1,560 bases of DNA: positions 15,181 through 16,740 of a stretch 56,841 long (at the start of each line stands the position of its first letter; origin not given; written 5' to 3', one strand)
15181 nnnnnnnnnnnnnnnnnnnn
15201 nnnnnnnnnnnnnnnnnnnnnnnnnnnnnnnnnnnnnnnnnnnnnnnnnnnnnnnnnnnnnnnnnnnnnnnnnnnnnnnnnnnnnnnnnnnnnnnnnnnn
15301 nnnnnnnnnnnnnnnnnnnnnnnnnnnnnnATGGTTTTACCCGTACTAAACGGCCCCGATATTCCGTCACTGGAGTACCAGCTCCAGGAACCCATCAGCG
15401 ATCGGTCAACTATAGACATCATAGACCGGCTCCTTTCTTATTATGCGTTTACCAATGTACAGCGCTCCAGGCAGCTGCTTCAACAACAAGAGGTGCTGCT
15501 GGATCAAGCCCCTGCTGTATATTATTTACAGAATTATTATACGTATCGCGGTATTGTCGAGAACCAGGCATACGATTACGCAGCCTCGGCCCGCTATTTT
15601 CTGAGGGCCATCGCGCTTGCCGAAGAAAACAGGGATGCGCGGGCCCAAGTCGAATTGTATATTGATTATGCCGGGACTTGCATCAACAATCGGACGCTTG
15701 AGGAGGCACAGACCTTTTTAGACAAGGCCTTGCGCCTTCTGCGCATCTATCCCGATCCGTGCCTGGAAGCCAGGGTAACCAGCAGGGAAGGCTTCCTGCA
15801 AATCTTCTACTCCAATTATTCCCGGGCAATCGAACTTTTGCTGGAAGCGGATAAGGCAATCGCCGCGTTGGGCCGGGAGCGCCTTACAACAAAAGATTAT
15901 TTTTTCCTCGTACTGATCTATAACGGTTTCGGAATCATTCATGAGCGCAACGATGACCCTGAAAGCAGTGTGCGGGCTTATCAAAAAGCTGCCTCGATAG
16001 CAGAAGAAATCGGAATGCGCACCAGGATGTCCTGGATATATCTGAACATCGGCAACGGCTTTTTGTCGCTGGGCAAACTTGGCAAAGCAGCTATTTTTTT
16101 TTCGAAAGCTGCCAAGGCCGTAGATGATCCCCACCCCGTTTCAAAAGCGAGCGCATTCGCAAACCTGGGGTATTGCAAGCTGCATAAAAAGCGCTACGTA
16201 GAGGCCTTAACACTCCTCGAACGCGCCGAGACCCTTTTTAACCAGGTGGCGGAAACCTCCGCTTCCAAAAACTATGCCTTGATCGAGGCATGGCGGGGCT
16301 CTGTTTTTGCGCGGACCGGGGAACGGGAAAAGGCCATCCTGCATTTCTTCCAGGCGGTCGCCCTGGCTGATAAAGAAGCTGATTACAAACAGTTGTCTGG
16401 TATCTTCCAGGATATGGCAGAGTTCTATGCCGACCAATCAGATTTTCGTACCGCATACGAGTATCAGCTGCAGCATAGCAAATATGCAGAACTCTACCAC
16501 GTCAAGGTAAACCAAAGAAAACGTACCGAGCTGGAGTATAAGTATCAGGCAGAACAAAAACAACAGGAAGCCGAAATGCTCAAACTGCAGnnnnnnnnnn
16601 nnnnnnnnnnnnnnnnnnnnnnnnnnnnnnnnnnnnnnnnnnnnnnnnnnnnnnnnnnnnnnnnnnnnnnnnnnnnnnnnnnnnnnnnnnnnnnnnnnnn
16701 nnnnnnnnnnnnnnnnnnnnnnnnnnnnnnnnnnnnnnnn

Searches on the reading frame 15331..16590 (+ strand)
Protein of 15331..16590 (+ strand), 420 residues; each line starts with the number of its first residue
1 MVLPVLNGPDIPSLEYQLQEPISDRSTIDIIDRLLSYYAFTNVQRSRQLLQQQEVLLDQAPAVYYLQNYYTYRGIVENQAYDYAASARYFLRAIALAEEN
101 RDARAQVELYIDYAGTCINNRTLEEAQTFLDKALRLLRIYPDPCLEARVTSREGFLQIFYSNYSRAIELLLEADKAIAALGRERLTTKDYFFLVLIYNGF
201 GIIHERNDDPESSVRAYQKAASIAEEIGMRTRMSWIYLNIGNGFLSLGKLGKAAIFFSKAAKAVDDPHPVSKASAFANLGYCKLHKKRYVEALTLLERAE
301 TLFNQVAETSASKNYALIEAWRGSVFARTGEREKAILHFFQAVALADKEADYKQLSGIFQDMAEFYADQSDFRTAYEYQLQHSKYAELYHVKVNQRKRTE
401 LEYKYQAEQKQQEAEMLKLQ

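Call 44: find_homologous_proteins(query=window:15331-16590:+, max_evalue=1e-10)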
Query window:15331-16590:+ (420 aa): 109 proteins with E <= 1e-10 among 8000 candidates.
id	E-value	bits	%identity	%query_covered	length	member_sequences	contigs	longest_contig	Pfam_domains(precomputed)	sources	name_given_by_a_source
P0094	2.3e-271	917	100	100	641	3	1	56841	PF13424.13,PF02518.32,PF06580.20,PF07719.24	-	-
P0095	5.2e-233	791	86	100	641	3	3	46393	PF10602.16,PF17874.8,PF00515.35,PF13424.13,PF13176.13,PF02518.32,PF06580.20,PF13181.13,PF07719.24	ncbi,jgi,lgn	jgi:two-component system LytT family sensor kinase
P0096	2.0e-214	730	80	100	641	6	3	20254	PF10602.16,PF17874.8,PF00515.35,PF13424.13,PF02518.32,PF13428.13,PF06580.20,PF13181.13,PF07719.24,PF13374.13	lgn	-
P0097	1.0e-195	668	72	100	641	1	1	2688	PF10602.16,PF00515.35,PF13424.13,PF02518.32,PF06580.20,PF13181.13,PF07719.24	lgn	-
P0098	9.3e-175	599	75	86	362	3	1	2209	PF10602.16,PF14559.13,PF25058.2,PF17874.8,PF00515.35,PF13424.13,PF13176.13,PF13432.13,PF13428.13,PF13181.13,PF07719.24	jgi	-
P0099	6.3e-160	550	62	100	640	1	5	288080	PF10602.16,PF17874.8,PF00515.35,PF13424.13,PF13432.13,PF06580.20,PF13181.13,PF07719.24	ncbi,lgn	-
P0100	6.8e-152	524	59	100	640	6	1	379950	PF10602.16,PF14559.13,PF17874.8,PF00515.35,PF13424.13,PF13176.13,PF13432.13,PF13428.13,PF06580.20,PF13181.13,PF07719.24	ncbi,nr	ncbi:MAG: tetratricopeptide repeat protein [Haliscomenobacter sp.]|nr:tetratricopeptide repeat prote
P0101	2.2e-150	519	59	100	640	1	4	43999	PF10602.16,PF17874.8,PF00515.35,PF13424.13,PF13176.13,PF06580.20,PF13181.13,PF07719.24,PF13374.13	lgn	-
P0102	6.7e-148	511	58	98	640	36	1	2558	PF10602.16,PF14559.13,PF17874.8,PF00515.35,PF13424.13,PF13176.13,PF13432.13,PF13428.13,PF06580.20,PF13181.13,PF07719.24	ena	-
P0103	3.3e-138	479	59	94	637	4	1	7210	PF10602.16,PF17874.8,PF00515.35,PF13424.13,PF13176.13,PF02518.32,PF14938.13,PF06580.20,PF13181.13,PF07719.24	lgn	-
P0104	9.7e-122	425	52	98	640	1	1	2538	PF10602.16,PF13428.13,PF13374.13,PF17874.8,PF00515.35,PF13424.13,PF28559.1,PF02518.32,PF14938.13,PF13432.13,PF06580.20,PF13181.13,PF07719.24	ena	-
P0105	4.4e-114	400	48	100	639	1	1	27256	PF10602.16,PF25058.2,PF17874.8,PF00515.35,PF13424.13,PF13432.13,PF06580.20,PF13181.13,PF07719.24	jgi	-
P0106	5.6e-110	386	49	98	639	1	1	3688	PF17874.8,PF00515.35,PF13424.13,PF13176.13,PF02518.32,PF13428.13,PF06580.20,PF13181.13,PF07719.24,PF13374.13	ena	-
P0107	4.3e-109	383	46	100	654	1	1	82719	PF10602.16,PF25058.2,PF17874.8,PF00515.35,PF13424.13,PF06580.20,PF13181.13,PF07719.24,PF13374.13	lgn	-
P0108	7.2e-109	382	49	98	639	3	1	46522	PF10602.16,PF25058.2,PF17874.8,PF00515.35,PF13424.13,PF02518.32,PF13432.13,PF06580.20,PF13181.13,PF07719.24,PF13374.13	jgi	-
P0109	3.8e-108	380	47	93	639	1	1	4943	PF10602.16,PF25058.2,PF13176.13,PF13374.13,PF14559.13,PF17874.8,PF00515.35,PF13424.13,PF02518.32,PF06580.20,PF13181.13,PF07719.24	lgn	-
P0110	6.4e-108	379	48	92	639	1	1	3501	PF10602.16,PF25058.2,PF13176.13,PF13428.13,PF13374.13,PF17874.8,PF00515.35,PF13424.13,PF02518.32,PF14938.13,PF13432.13,PF06580.20,PF13181.13,PF07719.24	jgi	jgi:two-component system, LytTR family, sensor kinase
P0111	3.4e-107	377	45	100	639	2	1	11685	PF10602.16,PF17874.8,PF00515.35,PF13424.13,PF02518.32,PF14938.13,PF06580.20,PF13181.13,PF07719.24,PF13374.13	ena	-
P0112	1.0e-106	375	47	99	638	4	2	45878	PF10602.16,PF13176.13,PF13428.13,PF13374.13,PF17874.8,PF00515.35,PF13424.13,PF02518.32,PF14938.13,PF06580.20,PF13181.13,PF07719.24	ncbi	-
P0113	2.0e-106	374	46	100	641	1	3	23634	PF10602.16,PF17874.8,PF00515.35,PF13424.13,PF13176.13,PF06580.20,PF13181.13,PF07719.24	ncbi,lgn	-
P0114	4.0e-106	373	45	98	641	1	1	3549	PF10602.16,PF17874.8,PF00515.35,PF13424.13,PF02518.32,PF13428.13,PF06580.20,PF13181.13,PF07719.24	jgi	-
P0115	6.1e-106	373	45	99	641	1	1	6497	PF10602.16,PF25058.2,PF13176.13,PF13428.13,PF13374.13,PF17874.8,PF00515.35,PF13424.13,PF02518.32,PF06580.20,PF13181.13,PF07719.24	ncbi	-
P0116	1.4e-105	372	44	100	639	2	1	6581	PF10602.16,PF25058.2,PF13176.13,PF13428.13,PF13374.13,PF17874.8,PF00515.35,PF13424.13,PF14938.13,PF06580.20,PF13181.13,PF07719.24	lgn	-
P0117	1.5e-105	371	45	100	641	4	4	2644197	PF10602.16,PF17874.8,PF00515.35,PF13424.13,PF13176.13,PF02518.32,PF06580.20,PF13181.13,PF07719.24,PF13374.13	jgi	jgi:two-component system, LytTR family, sensor kinase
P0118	1.7e-105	371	46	97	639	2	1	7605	PF10602.16,PF17874.8,PF00515.35,PF13424.13,PF13176.13,PF13428.13,PF06580.20,PF13181.13,PF07719.24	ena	-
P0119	1.8e-105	371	46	100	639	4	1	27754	PF10602.16,PF13428.13,PF13374.13,PF17874.8,PF00515.35,PF13424.13,PF02518.32,PF14938.13,PF13432.13,PF06580.20,PF13181.13,PF07719.24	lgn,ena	-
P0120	1.9e-105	371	45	98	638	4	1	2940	PF10602.16,PF17874.8,PF00515.35,PF13424.13,PF02518.32,PF06580.20,PF13181.13,PF07719.24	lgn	-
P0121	2.1e-105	371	47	98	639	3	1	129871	PF10602.16,PF17874.8,PF00515.35,PF13424.13,PF02518.32,PF06580.20,PF13181.13,PF07719.24,PF13374.13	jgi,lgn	-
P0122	2.4e-105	371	47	93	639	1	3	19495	PF10602.16,PF13428.13,PF13374.13,PF14559.13,PF17874.8,PF00515.35,PF13424.13,PF02518.32,PF13432.13,PF06580.20,PF13181.13,PF07719.24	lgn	-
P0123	2.7e-105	371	47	97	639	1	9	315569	PF10602.16,PF17874.8,PF00515.35,PF13424.13,PF13176.13,PF14938.13,PF13428.13,PF06580.20,PF07719.24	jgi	jgi:two-component system LytT family sensor kinase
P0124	2.9e-105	371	48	93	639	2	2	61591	PF10602.16,PF17874.8,PF00515.35,PF13424.13,PF02518.32,PF14938.13,PF06580.20,PF13181.13,PF07719.24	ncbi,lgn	-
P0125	3.5e-105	370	48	93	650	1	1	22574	PF10602.16,PF13176.13,PF13428.13,PF13374.13,PF17874.8,PF00515.35,PF13424.13,PF02518.32,PF14938.13,PF13432.13,PF06580.20,PF13181.13,PF07719.24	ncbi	-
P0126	4.6e-105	370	44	100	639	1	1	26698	PF10602.16,PF25058.2,PF13176.13,PF13374.13,PF17874.8,PF00515.35,PF13424.13,PF02518.32,PF14938.13,PF13432.13,PF06580.20,PF13181.13,PF07719.24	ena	-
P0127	1.9e-104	368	46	98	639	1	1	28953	PF10602.16,PF13176.13,PF13428.13,PF13374.13,PF14559.13,PF17874.8,PF00515.35,PF13424.13,PF02518.32,PF14938.13,PF13432.13,PF06580.20,PF13181.13,PF07719.24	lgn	-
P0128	2.0e-104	368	45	100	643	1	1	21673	PF10602.16,PF17874.8,PF00515.35,PF13424.13,PF14938.13,PF06580.20,PF13181.13,PF07719.24,PF13374.13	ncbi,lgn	ncbi:MAG: histidine kinase [Bacteroidota bacterium]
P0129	2.1e-104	368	44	99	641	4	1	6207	PF10602.16,PF17874.8,PF00515.35,PF13424.13,PF13176.13,PF02518.32,PF14938.13,PF06580.20,PF13181.13,PF07719.24,PF13374.13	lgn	-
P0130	4.8e-104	367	44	99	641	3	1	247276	PF10602.16,PF13428.13,PF13374.13,PF14559.13,PF17874.8,PF00515.35,PF13424.13,PF02518.32,PF14938.13,PF13432.13,PF06580.20,PF13181.13,PF07719.24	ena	-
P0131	5.2e-104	366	45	98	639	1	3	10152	PF10602.16,PF17874.8,PF00515.35,PF13424.13,PF13176.13,PF02518.32,PF14938.13,PF06580.20,PF13181.13,PF07719.24,PF13374.13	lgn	-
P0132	6.7e-104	366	46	97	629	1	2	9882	PF10602.16,PF17874.8,PF00515.35,PF13424.13,PF13176.13,PF02518.32,PF13432.13,PF06580.20,PF13181.13,PF07719.24,PF13374.13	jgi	jgi:two-component system LytT family sensor kinase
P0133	1.0e-103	365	44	100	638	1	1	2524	PF10602.16,PF17874.8,PF00515.35,PF13424.13,PF13176.13,PF02518.32,PF14938.13,PF06580.20,PF13181.13,PF07719.24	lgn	-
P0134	1.2e-103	365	47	97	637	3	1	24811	PF10602.16,PF13176.13,PF14559.13,PF17874.8,PF00515.35,PF13424.13,PF02518.32,PF14938.13,PF13432.13,PF06580.20,PF13181.13,PF07719.24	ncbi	-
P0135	4.6e-103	363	46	98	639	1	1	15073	PF10602.16,PF13176.13,PF13374.13,PF17874.8,PF00515.35,PF13424.13,PF02518.32,PF14938.13,PF13432.13,PF06580.20,PF13181.13,PF07719.24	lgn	-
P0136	2.0e-102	361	43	99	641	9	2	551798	PF10602.16,PF17874.8,PF00515.35,PF13424.13,PF14938.13,PF06580.20,PF13181.13,PF07719.24,PF13374.13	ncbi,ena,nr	ncbi:MAG: histidine kinase [Phaeodactylibacter sp.]|nr:histidine kinase [Phaeodactylibacter sp.] MCB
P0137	5.0e-102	360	46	93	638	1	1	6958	PF10602.16,PF14559.13,PF17874.8,PF00515.35,PF13424.13,PF02518.32,PF06580.20,PF13181.13,PF07719.24,PF13374.13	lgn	-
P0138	8.0e-102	359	44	100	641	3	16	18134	PF10602.16,PF17874.8,PF00515.35,PF13424.13,PF13176.13,PF02518.32,PF06580.20,PF13181.13,PF07719.24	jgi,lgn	-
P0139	8.1e-102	359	43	100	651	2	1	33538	PF10602.16,PF13176.13,PF13428.13,PF13374.13,PF17874.8,PF00515.35,PF13424.13,PF02518.32,PF14938.13,PF06580.20,PF13181.13,PF07719.24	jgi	jgi:two-component system LytT family sensor kinase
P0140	9.4e-102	359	45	93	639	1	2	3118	PF10602.16,PF17874.8,PF00515.35,PF13424.13,PF13176.13,PF02518.32,PF14938.13,PF06580.20,PF13181.13,PF07719.24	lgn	-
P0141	1.4e-101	358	44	98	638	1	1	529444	PF10602.16,PF17874.8,PF00515.35,PF13424.13,PF13176.13,PF14938.13,PF13428.13,PF06580.20,PF13181.13,PF07719.24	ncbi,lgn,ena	-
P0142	1.5e-101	358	45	98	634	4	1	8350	PF10602.16,PF17874.8,PF00515.35,PF13424.13,PF13432.13,PF13428.13,PF06580.20,PF13181.13,PF07719.24,PF13374.13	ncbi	-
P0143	3.5e-101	357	47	93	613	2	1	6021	PF10602.16,PF17874.8,PF00515.35,PF13424.13,PF02518.32,PF06580.20,PF13181.13,PF07719.24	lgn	-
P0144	4.9e-101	357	46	93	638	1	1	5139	PF10602.16,PF13428.13,PF13374.13,PF14559.13,PF17874.8,PF00515.35,PF13424.13,PF02518.32,PF06580.20,PF13181.13,PF07719.24,PF13174.13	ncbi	-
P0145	5.3e-101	357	45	100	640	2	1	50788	PF17874.8,PF00515.35,PF13424.13,PF02518.32,PF06580.20,PF13181.13,PF07719.24,PF13374.13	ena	-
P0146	7.8e-101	356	44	98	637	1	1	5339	PF10602.16,PF17874.8,PF00515.35,PF13424.13,PF13176.13,PF13432.13,PF13428.13,PF06580.20,PF13181.13,PF07719.24,PF13374.13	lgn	-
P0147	2.0e-100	355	45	98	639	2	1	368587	PF10602.16,PF13176.13,PF13428.13,PF13374.13,PF17874.8,PF00515.35,PF13424.13,PF02518.32,PF14938.13,PF06580.20,PF13181.13,PF07719.24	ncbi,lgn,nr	ncbi:MAG: histidine kinase [Saprospiraceae bacterium]|nr:histidine kinase [Saprospiraceae bacterium]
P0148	2.2e-100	354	45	100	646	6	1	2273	PF10602.16,PF13176.13,PF13428.13,PF13374.13,PF17874.8,PF00515.35,PF13424.13,PF14938.13,PF13432.13,PF06580.20,PF13181.13,PF07719.24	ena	-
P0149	4.7e-100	353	46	93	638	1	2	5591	PF10602.16,PF14559.13,PF17874.8,PF00515.35,PF13424.13,PF02518.32,PF06580.20,PF13181.13,PF07719.24,PF13374.13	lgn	-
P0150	1.1e-99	352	43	97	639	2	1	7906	PF10602.16,PF17874.8,PF00515.35,PF13424.13,PF02518.32,PF14938.13,PF06580.20,PF13181.13,PF07719.24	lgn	-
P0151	1.5e-99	352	43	99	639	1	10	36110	PF10602.16,PF17874.8,PF00515.35,PF13424.13,PF13176.13,PF02518.32,PF14938.13,PF06580.20,PF13181.13,PF07719.24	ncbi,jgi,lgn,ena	-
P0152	1.5e-99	352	45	93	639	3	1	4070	PF10602.16,PF17874.8,PF00515.35,PF13424.13,PF13176.13,PF02518.32,PF14938.13,PF13432.13,PF06580.20,PF13181.13,PF07719.24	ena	-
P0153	3.6e-99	350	43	98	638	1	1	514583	PF10602.16,PF14559.13,PF17874.8,PF00515.35,PF13424.13,PF14938.13,PF06580.20,PF13181.13,PF07719.24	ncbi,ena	-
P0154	4.7e-99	350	45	93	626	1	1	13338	PF10602.16,PF17874.8,PF00515.35,PF13424.13,PF02518.32,PF14938.13,PF13432.13,PF06580.20,PF13181.13,PF07719.24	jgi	-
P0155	5.2e-99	350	47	93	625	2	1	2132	PF10602.16,PF17874.8,PF00515.35,PF13424.13,PF13176.13,PF02518.32,PF14938.13,PF06580.20,PF13181.13,PF07719.24,PF13374.13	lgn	-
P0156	5.3e-99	350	45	96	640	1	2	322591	PF10602.16,PF13176.13,PF13428.13,PF13374.13,PF17874.8,PF00515.35,PF13424.13,PF13432.13,PF06580.20,PF13181.13,PF07719.24,PF13174.13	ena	-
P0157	6.0e-99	350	43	100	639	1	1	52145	PF17874.8,PF00515.35,PF13424.13,PF06580.20,PF13181.13,PF07719.24,PF13174.13,PF13374.13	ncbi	-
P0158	6.1e-99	350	44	98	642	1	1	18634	PF10602.16,PF17874.8,PF00515.35,PF13424.13,PF13176.13,PF14938.13,PF13428.13,PF06580.20,PF13181.13,PF07719.24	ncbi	-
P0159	6.8e-99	350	43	97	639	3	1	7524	PF10602.16,PF17874.8,PF00515.35,PF13424.13,PF02518.32,PF14938.13,PF06580.20,PF13181.13,PF07719.24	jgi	jgi:two-component system LytT family sensor kinase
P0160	1.1e-98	349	44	93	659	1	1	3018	PF10602.16,PF17874.8,PF00515.35,PF13424.13,PF06580.20,PF07719.24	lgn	-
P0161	1.6e-98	348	44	100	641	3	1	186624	PF10602.16,PF17874.8,PF00515.35,PF13424.13,PF06580.20,PF13181.13,PF07719.24,PF13374.13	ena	-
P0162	1.8e-98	348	44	93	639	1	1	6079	PF10602.16,PF13176.13,PF13428.13,PF13374.13,PF17874.8,PF00515.35,PF13424.13,PF02518.32,PF13432.13,PF06580.20,PF13181.13,PF07719.24,PF13174.13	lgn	-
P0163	2.2e-98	348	44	98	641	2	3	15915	PF10602.16,PF13176.13,PF13428.13,PF17874.8,PF00515.35,PF13424.13,PF02518.32,PF14938.13,PF13432.13,PF06580.20,PF13181.13,PF07719.24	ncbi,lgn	-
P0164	2.6e-98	348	43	97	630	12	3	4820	PF10602.16,PF25058.2,PF17874.8,PF00515.35,PF13424.13,PF02518.32,PF13428.13,PF06580.20,PF13181.13,PF07719.24,PF13374.13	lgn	-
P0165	6.4e-98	346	43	98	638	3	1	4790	PF10602.16,PF17874.8,PF00515.35,PF13424.13,PF02518.32,PF14938.13,PF13428.13,PF06580.20,PF13181.13,PF07719.24,PF13374.13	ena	-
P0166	1.2e-97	345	44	93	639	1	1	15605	PF10602.16,PF17874.8,PF00515.35,PF13424.13,PF13176.13,PF02518.32,PF14938.13,PF06580.20,PF13181.13,PF07719.24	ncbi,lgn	ncbi:MAG: histidine kinase [Saprospiraceae bacterium]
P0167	1.7e-97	345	44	93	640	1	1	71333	PF10602.16,PF17874.8,PF00515.35,PF13424.13,PF02518.32,PF14938.13,PF06580.20,PF13181.13,PF07719.24,PF13374.13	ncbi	-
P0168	1.8e-97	345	44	98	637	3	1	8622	PF10602.16,PF13176.13,PF13428.13,PF13374.13,PF17874.8,PF00515.35,PF13424.13,PF14938.13,PF13432.13,PF06580.20,PF13181.13,PF07719.24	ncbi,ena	-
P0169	1.5e-96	342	44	98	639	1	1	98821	PF10602.16,PF13176.13,PF13428.13,PF14559.13,PF17874.8,PF00515.35,PF13424.13,PF13432.13,PF06580.20,PF13181.13,PF07719.24,PF13174.13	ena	-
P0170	2.7e-96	341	41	100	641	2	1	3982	PF17874.8,PF00515.35,PF13424.13,PF06580.20,PF13181.13,PF07719.24,PF13374.13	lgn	-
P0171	2.7e-96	341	43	98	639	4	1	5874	PF10602.16,PF17874.8,PF00515.35,PF13424.13,PF06580.20,PF07719.24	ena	-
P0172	3.7e-95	337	43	93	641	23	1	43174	PF10602.16,PF17874.8,PF00515.35,PF13424.13,PF13176.13,PF02518.32,PF06580.20,PF13181.13,PF07719.24,PF13374.13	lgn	-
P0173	7.6e-95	336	42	98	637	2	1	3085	PF10602.16,PF17874.8,PF00515.35,PF13424.13,PF06580.20,PF13181.13,PF07719.24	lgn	-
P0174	8.7e-95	336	43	93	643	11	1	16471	PF17874.8,PF00515.35,PF13424.13,PF06580.20,PF13181.13,PF07719.24,PF13374.13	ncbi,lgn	-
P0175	1.4e-94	335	43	98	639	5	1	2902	PF10602.16,PF00515.35,PF13424.13,PF13176.13,PF13432.13,PF06580.20,PF13181.13,PF07719.24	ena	-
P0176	2.0e-94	335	44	93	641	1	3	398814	PF10602.16,PF13176.13,PF13374.13,PF14559.13,PF17874.8,PF00515.35,PF13424.13,PF02518.32,PF13432.13,PF06580.20,PF13181.13,PF07719.24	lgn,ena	-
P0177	4.6e-94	334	43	100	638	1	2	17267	PF17874.8,PF00515.35,PF13424.13,PF13176.13,PF02518.32,PF14938.13,PF06580.20,PF13181.13,PF07719.24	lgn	-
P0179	7.1e-93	330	42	98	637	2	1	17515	PF17874.8,PF00515.35,PF13424.13,PF06580.20,PF13181.13,PF07719.24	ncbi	-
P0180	2.5e-91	325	40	98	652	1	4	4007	PF10602.16,PF17874.8,PF00515.35,PF13424.13,PF02518.32,PF06580.20,PF07719.24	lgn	-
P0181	6.3e-91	323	40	100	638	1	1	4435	PF10602.16,PF17874.8,PF00515.35,PF13424.13,PF06580.20,PF07719.24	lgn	-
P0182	2.3e-90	321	41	98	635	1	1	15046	PF10602.16,PF17874.8,PF00515.35,PF13424.13,PF06580.20,PF13181.13,PF07719.24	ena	-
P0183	4.3e-89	317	39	98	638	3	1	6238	PF13176.13,PF13428.13,PF13374.13,PF14559.13,PF17874.8,PF00515.35,PF13424.13,PF14938.13,PF13432.13,PF06580.20,PF13181.13,PF07719.24,PF13174.13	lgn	-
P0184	3.5e-88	314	43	94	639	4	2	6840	PF14559.13,PF17874.8,PF00515.35,PF13424.13,PF14938.13,PF13432.13,PF06580.20,PF13181.13,PF07719.24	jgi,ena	-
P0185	2.4e-87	312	39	98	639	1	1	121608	PF10602.16,PF13176.13,PF13428.13,PF13374.13,PF14559.13,PF17874.8,PF00515.35,PF13424.13,PF14938.13,PF13432.13,PF06580.20,PF13181.13,PF07719.24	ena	-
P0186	6.2e-87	310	40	98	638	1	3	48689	PF10602.16,PF13414.13,PF13176.13,PF13428.13,PF13374.13,PF14559.13,PF17874.8,PF00515.35,PF13424.13,PF13432.13,PF06580.20,PF13181.13,PF07719.24,PF13174.13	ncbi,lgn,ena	-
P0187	3.1e-86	308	40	98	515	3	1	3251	PF13176.13,PF13428.13,PF13374.13,PF14559.13,PF17874.8,PF00515.35,PF13424.13,PF14938.13,PF13432.13,PF06580.20,PF13181.13,PF07719.24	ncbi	ncbi:MAG: two-component system LytT family sensor kinase, partial [Saprospiraceae bacterium]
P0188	4.6e-86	307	41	98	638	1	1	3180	PF10602.16,PF13176.13,PF13428.13,PF13374.13,PF14559.13,PF17874.8,PF00515.35,PF13424.13,PF13432.13,PF06580.20,PF13181.13,PF07719.24,PF13174.13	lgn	-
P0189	5.0e-86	307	39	98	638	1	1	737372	PF13414.13,PF13176.13,PF13428.13,PF13374.13,PF14559.13,PF17874.8,PF00515.35,PF13424.13,PF13432.13,PF06580.20,PF13181.13,PF07719.24,PF13174.13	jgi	jgi:two-component system, LytTR family, sensor kinase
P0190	5.7e-86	307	39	98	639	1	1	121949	PF14559.13,PF17874.8,PF00515.35,PF13424.13,PF13176.13,PF13432.13,PF13428.13,PF06580.20,PF13181.13,PF07719.24,PF13374.13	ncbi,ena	-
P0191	1.4e-85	306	38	98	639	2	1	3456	PF10602.16,PF13176.13,PF13428.13,PF13374.13,PF14559.13,PF17874.8,PF00515.35,PF13424.13,PF13432.13,PF06580.20,PF13181.13,PF07719.24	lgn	-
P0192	2.6e-84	302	47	75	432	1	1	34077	PF10602.16,PF17874.8,PF00515.35,PF13424.13,PF13176.13,PF14938.13,PF13428.13,PF06580.20,PF13181.13,PF07719.24,PF13374.13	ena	-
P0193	4.2e-84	301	40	100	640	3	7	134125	PF10602.16,PF17874.8,PF00515.35,PF13424.13,PF13176.13,PF14938.13,PF06580.20,PF07719.24,PF13374.13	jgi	jgi:two-component system LytT family sensor kinase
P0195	3.2e-82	295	64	53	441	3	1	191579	PF17874.8,PF00515.35,PF13424.13,PF13176.13,PF13432.13,PF13428.13,PF06580.20,PF13181.13,PF07719.24,PF13374.13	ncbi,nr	ncbi:MAG: histidine kinase [Haliscomenobacter sp.]|nr:histidine kinase [Haliscomenobacter sp.]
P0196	1.2e-81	293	39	93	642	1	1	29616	PF10602.16,PF14559.13,PF17874.8,PF00515.35,PF13424.13,PF13176.13,PF13428.13,PF06580.20,PF13181.13,PF07719.24,PF13174.13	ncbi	-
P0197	5.4e-80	287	39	91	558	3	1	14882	PF10602.16,PF17874.8,PF00515.35,PF13424.13,PF13176.13,PF14938.13,PF06580.20,PF13181.13,PF07719.24,PF13374.13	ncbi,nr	ncbi:MAG: histidine kinase, partial [Saprospiraceae bacterium]|nr:histidine kinase [Saprospiraceae b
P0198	1.0e-79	286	36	99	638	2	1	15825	PF10602.16,PF17874.8,PF00515.35,PF13424.13,PF13176.13,PF14938.13,PF06580.20,PF13181.13,PF07719.24,PF13374.13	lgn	-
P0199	8.7e-78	280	37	99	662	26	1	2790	PF10602.16,PF14559.13,PF00515.35,PF13424.13,PF13176.13,PF02518.32,PF13428.13,PF06580.20,PF13181.13,PF07719.24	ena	-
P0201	3.6e-72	262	38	98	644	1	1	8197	PF17874.8,PF00515.35,PF13424.13,PF13176.13,PF13432.13,PF13428.13,PF06580.20,PF13181.13,PF07719.24,PF13374.13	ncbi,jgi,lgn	-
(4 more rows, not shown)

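Call 56: predict_structure(alignment_id=A4)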
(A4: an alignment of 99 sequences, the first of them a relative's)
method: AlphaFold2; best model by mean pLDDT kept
length: 641 residues; sequences in the alignment: 99
mean_pLDDT: 86.9   pTM: 0.65
mean pLDDT of the five models: 86.9, 85.3, 83.7, 83.2, 82.1
residues with pLDDT >= 90: 366; 70-90: 207; 50-70: 61; < 50: 7
segments of 3 or more residues with pLDDT < 50: 1-5
pLDDT, mean of each block of 10 residues (from residue 1): 50 93 92 95 95 93 92 96 96 96 95 97 94 91 95 94 92 95 89 97 90 97 93 93 95 96 84 94 95 95 76 87 94 95 91 92 94 96 93 81 74 69 70 70 69 68 80 80 91 85 89 85 87 83 87 91 89 76 62 80 62 88 90 77 37
secondary structure, 60 per line:
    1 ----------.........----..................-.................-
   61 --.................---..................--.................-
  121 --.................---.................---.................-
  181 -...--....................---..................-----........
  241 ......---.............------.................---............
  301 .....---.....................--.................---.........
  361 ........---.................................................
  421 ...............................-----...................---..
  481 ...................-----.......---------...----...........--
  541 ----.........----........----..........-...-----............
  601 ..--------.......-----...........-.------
elements in order: H11-19 H24-41 H43-59 H63-79 H83-100 H103-119 H123-139 H143-159 H163-179 H187-206 H210-227 H233-246 H250-262 H269-285 H289-305 H309-329 H332-348 H352-368 H372-451 H457-475 E479-481 H482-499 E505-511 E521-523 H528-538 E545-553 E558-565 H570-579 H589-602 E611-617 E623-633
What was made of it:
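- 15331..17256 (+): Soluble TPR histidine kinase, 641 aa. It has nine TPR-like hairpins (aa 11-368), an 80-aa stalk/DHp helix (aa 372-451, His436 in the NPHF motif) and a HATPase domain. It has no transmembrane segment. AlphaFold2 pLDDT 86.9 (call 56).
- The AF2 model shows a continuous charged stalk helix and no TM (call 56).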
